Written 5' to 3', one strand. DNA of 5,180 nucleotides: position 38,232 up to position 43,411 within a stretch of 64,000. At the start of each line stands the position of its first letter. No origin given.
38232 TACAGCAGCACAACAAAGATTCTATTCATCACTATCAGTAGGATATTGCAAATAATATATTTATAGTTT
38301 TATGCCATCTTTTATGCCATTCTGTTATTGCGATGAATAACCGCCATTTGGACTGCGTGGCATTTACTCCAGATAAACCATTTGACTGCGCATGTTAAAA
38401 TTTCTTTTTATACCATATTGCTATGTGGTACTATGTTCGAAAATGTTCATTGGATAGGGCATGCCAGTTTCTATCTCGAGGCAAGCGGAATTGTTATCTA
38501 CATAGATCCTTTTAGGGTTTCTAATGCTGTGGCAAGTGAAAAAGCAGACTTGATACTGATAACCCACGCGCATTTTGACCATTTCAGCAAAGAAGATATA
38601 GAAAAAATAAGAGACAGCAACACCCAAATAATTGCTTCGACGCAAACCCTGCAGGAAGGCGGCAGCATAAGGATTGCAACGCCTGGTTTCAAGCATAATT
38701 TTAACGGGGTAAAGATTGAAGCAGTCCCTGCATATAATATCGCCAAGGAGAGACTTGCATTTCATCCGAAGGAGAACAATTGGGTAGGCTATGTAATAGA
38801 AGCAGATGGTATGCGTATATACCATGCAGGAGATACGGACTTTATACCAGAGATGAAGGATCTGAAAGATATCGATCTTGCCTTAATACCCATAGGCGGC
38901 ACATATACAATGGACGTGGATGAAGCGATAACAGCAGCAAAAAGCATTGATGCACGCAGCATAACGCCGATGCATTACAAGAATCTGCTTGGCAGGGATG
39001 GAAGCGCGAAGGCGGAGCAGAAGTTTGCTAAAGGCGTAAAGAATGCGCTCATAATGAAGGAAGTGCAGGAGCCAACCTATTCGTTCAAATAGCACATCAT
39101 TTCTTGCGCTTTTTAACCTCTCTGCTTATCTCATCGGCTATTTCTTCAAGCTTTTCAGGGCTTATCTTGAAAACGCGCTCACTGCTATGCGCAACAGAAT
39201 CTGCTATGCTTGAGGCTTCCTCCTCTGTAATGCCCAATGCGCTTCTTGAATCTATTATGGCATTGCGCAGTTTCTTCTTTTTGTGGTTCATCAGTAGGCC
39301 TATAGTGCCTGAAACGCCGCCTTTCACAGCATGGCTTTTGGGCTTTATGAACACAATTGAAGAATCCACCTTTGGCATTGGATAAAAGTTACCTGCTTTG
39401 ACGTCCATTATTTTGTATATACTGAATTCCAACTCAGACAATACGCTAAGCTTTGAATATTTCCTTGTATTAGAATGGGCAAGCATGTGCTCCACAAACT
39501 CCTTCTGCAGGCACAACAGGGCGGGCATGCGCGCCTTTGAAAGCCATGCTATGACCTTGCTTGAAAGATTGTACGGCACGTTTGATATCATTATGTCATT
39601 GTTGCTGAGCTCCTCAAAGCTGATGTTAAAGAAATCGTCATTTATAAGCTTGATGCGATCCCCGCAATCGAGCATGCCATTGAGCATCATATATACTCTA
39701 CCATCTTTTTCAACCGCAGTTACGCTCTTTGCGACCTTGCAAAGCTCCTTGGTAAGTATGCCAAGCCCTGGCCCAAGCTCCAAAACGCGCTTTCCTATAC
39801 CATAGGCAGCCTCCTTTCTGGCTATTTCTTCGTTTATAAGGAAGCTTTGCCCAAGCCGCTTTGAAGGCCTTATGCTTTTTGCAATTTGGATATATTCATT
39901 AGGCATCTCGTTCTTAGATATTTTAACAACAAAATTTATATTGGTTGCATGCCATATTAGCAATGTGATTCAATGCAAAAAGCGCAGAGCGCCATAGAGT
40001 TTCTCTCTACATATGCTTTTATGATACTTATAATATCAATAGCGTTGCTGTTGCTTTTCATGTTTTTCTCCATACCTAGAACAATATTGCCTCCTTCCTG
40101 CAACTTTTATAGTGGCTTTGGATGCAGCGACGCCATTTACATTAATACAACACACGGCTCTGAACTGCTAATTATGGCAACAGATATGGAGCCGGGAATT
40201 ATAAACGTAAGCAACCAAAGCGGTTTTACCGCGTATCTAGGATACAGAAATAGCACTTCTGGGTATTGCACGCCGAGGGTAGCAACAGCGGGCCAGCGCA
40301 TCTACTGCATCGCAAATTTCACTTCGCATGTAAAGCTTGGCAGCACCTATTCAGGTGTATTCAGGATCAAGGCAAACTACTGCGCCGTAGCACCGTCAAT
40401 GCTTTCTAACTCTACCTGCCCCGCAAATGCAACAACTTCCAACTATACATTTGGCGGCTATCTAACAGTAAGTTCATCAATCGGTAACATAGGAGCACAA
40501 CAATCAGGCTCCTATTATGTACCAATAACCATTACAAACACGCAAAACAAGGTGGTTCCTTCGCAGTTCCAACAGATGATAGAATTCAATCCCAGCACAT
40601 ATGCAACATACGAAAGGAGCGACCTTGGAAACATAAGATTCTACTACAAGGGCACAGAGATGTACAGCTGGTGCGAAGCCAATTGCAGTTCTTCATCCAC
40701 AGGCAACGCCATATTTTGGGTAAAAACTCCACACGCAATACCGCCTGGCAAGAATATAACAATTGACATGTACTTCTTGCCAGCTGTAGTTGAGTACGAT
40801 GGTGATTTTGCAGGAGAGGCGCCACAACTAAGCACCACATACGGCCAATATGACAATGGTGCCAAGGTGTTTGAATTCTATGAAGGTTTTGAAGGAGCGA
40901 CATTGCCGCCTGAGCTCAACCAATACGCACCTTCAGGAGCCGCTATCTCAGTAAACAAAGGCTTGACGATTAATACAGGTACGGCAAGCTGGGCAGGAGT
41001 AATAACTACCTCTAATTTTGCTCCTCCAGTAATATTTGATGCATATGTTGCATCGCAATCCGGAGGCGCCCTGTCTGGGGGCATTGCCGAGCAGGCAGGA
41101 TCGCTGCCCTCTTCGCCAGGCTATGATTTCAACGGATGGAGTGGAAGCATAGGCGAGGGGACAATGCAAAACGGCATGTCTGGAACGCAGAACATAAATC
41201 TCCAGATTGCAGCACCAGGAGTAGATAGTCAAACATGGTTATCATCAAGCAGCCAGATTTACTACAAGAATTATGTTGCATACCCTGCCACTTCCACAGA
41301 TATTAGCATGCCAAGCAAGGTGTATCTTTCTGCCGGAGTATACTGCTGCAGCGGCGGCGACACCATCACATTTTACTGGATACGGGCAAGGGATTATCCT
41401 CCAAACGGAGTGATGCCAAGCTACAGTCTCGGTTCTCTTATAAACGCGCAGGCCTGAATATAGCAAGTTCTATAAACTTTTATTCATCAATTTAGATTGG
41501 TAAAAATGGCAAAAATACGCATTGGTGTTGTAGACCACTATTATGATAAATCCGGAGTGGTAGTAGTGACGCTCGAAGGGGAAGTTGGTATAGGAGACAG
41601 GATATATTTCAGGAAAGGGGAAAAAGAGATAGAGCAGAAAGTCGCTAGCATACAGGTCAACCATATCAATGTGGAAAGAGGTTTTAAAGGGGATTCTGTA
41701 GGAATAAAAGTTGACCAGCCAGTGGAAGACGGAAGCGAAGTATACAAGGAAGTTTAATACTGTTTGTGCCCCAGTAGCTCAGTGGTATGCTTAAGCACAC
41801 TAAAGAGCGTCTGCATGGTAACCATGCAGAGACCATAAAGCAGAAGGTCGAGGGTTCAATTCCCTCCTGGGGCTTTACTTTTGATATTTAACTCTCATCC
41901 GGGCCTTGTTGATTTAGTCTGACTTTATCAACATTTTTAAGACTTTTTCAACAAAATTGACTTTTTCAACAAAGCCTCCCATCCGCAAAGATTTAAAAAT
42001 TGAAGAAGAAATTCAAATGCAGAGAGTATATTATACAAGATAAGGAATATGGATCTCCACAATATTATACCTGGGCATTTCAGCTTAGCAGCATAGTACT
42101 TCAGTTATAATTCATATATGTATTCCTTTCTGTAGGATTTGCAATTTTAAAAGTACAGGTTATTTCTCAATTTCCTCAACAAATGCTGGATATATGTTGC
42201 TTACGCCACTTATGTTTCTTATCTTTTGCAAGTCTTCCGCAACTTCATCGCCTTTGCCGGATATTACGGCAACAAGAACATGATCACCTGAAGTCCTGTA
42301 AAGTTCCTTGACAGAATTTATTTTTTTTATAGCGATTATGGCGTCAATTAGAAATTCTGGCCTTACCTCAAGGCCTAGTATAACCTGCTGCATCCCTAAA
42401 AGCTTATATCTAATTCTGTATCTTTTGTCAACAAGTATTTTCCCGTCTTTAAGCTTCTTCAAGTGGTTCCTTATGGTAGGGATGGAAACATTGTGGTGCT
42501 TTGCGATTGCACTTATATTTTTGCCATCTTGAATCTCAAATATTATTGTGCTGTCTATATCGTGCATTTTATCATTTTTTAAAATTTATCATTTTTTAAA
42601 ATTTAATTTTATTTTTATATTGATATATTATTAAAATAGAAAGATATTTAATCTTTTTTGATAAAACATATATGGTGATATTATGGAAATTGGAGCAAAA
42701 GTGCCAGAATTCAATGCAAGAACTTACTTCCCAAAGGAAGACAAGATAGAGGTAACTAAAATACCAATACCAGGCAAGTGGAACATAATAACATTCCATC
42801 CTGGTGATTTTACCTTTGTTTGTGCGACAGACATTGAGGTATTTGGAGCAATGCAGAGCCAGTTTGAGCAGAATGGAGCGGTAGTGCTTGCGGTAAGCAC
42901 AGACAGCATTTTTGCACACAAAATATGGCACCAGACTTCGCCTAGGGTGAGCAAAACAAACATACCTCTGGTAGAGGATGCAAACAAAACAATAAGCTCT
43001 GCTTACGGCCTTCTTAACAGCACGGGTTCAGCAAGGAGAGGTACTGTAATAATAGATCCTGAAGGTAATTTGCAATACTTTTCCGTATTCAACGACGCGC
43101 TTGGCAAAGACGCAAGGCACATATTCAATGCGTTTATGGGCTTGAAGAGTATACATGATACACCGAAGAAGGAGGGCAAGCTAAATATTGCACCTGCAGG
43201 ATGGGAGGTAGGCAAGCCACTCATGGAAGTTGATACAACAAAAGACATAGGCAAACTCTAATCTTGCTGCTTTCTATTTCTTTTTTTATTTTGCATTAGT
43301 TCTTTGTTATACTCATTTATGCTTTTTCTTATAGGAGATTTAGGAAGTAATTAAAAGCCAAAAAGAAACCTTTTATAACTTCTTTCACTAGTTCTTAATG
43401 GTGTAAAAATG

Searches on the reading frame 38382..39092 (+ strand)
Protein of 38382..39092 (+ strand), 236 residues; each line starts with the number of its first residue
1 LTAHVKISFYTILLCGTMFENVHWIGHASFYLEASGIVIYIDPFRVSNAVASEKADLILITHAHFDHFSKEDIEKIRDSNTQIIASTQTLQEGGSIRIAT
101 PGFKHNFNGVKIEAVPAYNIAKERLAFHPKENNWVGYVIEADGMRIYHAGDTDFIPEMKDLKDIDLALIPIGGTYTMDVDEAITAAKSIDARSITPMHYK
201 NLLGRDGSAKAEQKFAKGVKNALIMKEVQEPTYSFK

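Call 42: search_protein_families(library=pfam, proteins=[window:38382-39092:+], max_evalue=0.001)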
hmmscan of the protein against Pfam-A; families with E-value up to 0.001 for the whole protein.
window:38382-39092:+ (236 aa): 3 families
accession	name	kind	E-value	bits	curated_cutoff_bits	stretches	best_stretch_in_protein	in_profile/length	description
PF13483.12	Lactamase_B_3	-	2.9e-34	118.8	24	1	22-198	2-160/160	Beta-lactamase superfamily domain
PF12706.13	Lactamase_B_2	-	4.1e-23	82.5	27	1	53-199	29-200/200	Beta-lactamase superfamily domain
PF00753.33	Lactamase_B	-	0.0004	20.8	22.7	0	55-68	44-57/196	Metallo-beta-lactamase superfamily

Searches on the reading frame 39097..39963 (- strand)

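Call 42: search_protein_families(library=pfam, proteins=[window:39097-39963:-], max_evalue=0.001)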
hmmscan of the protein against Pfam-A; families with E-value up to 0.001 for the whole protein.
window:39097-39963:- (288 aa): 1 family
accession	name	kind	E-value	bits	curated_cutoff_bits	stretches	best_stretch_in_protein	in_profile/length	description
PF00398.26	RrnaAD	-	5e-40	137.7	24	1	35-236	6-223/263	Ribosomal RNA adenine dimethylase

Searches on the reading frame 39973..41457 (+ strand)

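Call 42: search_protein_families(library=pfam, proteins=[window:39973-41457:+], max_evalue=0.001)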
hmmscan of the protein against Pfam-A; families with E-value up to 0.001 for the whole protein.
window:39973-41457:+ (494 aa): 1 family
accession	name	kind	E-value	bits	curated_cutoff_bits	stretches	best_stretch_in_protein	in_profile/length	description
PF10102.14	DUF2341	-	5.7e-06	27.1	23.4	0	218-268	2-50/84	Domain of unknown function (DUF2341)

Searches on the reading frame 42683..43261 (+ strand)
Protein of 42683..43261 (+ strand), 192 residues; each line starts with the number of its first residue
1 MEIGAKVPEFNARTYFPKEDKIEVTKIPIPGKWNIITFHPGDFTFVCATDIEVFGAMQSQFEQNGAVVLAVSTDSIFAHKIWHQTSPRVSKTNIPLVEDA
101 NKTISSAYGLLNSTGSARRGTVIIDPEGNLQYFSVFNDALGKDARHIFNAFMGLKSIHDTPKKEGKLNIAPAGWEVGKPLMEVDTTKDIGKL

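Call 43: search_protein_families(library=pfam, proteins=[window:42683-43261:+], max_evalue=0.001)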
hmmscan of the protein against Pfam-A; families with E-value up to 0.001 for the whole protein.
window:42683-43261:+ (192 aa): 2 families
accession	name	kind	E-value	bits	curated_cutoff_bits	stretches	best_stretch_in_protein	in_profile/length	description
PF00578.27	AhpC-TSA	-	1.2e-25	90.3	26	1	3-132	1-123/124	AhpC/TSA family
PF08534.16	Redoxin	-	2.5e-08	34.3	26.6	1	4-133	3-131/148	Redoxin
